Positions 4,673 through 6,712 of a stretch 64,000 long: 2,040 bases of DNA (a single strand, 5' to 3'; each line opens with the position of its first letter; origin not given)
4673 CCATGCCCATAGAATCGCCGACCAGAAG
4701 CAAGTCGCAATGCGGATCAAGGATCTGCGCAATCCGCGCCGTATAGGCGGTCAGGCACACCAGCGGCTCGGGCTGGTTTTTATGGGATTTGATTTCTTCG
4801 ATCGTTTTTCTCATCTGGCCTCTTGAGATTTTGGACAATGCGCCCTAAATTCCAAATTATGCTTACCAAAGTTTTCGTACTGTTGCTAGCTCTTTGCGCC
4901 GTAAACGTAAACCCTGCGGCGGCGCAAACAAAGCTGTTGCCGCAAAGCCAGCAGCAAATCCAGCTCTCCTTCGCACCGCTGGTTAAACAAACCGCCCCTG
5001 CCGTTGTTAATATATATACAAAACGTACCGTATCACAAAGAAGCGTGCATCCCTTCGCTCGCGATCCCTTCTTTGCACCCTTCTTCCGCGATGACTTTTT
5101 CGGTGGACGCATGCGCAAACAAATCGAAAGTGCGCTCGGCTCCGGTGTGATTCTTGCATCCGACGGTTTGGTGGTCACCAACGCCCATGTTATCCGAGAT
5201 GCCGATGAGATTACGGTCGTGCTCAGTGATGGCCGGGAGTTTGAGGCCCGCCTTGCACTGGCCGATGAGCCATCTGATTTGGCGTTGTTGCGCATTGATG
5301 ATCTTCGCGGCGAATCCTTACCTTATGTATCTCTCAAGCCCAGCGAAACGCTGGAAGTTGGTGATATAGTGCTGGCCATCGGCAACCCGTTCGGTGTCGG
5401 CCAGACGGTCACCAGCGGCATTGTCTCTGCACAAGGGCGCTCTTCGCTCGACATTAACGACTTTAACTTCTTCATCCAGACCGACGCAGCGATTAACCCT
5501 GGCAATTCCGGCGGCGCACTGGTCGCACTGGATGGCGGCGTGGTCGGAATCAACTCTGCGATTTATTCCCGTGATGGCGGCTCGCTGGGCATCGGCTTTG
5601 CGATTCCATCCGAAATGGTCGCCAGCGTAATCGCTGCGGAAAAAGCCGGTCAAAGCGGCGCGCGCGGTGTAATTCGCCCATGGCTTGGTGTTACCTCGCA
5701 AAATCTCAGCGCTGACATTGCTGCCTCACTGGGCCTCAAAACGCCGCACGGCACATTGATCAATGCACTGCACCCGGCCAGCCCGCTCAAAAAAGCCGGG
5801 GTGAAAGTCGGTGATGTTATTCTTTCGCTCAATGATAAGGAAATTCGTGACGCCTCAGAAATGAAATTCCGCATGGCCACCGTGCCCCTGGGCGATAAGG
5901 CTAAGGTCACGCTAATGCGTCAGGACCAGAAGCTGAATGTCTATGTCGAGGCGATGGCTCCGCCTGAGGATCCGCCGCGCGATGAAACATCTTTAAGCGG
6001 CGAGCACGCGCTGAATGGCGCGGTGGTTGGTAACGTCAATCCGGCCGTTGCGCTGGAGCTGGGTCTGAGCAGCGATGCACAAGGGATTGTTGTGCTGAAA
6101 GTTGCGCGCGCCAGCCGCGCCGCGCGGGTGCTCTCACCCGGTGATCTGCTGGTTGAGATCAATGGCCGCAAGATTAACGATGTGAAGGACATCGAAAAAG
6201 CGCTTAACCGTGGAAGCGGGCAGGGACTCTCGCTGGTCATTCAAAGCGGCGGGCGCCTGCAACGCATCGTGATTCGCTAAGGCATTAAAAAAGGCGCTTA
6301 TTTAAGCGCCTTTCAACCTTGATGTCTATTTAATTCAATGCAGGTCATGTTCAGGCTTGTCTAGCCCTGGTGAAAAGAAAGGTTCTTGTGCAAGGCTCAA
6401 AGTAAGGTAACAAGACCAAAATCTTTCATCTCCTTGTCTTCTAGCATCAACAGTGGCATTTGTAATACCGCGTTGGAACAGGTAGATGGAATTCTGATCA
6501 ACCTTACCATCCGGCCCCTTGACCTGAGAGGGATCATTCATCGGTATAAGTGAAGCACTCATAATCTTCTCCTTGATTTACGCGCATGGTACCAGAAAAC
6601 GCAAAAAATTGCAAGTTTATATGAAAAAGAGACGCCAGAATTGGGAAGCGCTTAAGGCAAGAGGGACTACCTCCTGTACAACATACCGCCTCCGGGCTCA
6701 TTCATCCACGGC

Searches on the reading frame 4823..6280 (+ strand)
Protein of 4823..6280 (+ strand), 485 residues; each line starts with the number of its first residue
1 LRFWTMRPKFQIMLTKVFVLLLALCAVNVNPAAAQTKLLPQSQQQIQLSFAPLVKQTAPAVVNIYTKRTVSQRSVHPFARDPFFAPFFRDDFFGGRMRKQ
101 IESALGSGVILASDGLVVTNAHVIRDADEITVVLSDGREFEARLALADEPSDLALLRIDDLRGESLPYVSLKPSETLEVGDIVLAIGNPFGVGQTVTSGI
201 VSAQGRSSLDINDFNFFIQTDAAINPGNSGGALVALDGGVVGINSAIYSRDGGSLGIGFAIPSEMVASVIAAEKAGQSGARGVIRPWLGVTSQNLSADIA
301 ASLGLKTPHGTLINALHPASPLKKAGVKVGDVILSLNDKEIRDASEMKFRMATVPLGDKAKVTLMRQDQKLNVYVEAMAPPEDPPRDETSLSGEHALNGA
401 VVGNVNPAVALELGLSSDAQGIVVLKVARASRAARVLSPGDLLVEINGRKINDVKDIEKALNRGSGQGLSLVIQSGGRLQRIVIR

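Call 92: search_protein_families(library=pfam, proteins=[window:4823-6280:+], max_evalue=0.01)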
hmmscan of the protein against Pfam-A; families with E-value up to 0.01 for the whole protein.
window:4823-6280:+ (485 aa): 7 families
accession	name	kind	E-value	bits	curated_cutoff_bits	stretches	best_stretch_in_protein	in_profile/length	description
PF13365.12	Trypsin_2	-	1.3e-32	114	27.6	1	106-243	1-144/144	Trypsin-like peptidase domain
PF13180.12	PDZ_2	-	2.8e-19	69.6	27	2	288-375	3-78/80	PDZ domain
PF00089.32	Trypsin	-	9.8e-19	68.5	20.6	1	106-270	26-220/220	Trypsin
PF00595.29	PDZ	-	4.9e-16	59.3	23.2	2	289-364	13-80/81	PDZ domain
PF17820.7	PDZ_6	-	2.1e-14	53.4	27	2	313-351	2-40/54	PDZ domain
PF14685.13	PDZ_Tricorn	-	2.8e-07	30.9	25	1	319-369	30-81/88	Tricorn protease PDZ domain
PF12812.13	PDZ_1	-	0.0014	19.1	28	0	287-355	10-76/78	PDZ-like domain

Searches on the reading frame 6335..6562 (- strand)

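Call 10: search_protein_families(library=pfam, proteins=[window:6335-6562:-], max_evalue=1)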
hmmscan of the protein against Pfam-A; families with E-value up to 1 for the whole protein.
window:6335-6562:- (75 aa): 0 families

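Call 11: search_protein_families(library=ncbifam, proteins=[window:6335-6562:-], max_evalue=1)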
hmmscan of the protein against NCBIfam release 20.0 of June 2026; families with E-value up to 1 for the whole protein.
window:6335-6562:- (75 aa): 0 families

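Call 57: search_protein_families(library=phrogs, proteins=[window:6335-6562:-], max_evalue=1)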
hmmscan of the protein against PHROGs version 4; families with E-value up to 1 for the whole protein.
window:6335-6562:- (75 aa): 1 family
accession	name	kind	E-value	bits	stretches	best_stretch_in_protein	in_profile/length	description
phrog_20448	-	unknown function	0.35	12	1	20-42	31-52/66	-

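Call 58: search_protein_families(library=padloc, proteins=[window:6335-6562:-], max_evalue=1)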
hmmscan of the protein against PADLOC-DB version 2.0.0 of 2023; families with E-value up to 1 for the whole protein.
window:6335-6562:- (75 aa): 0 families
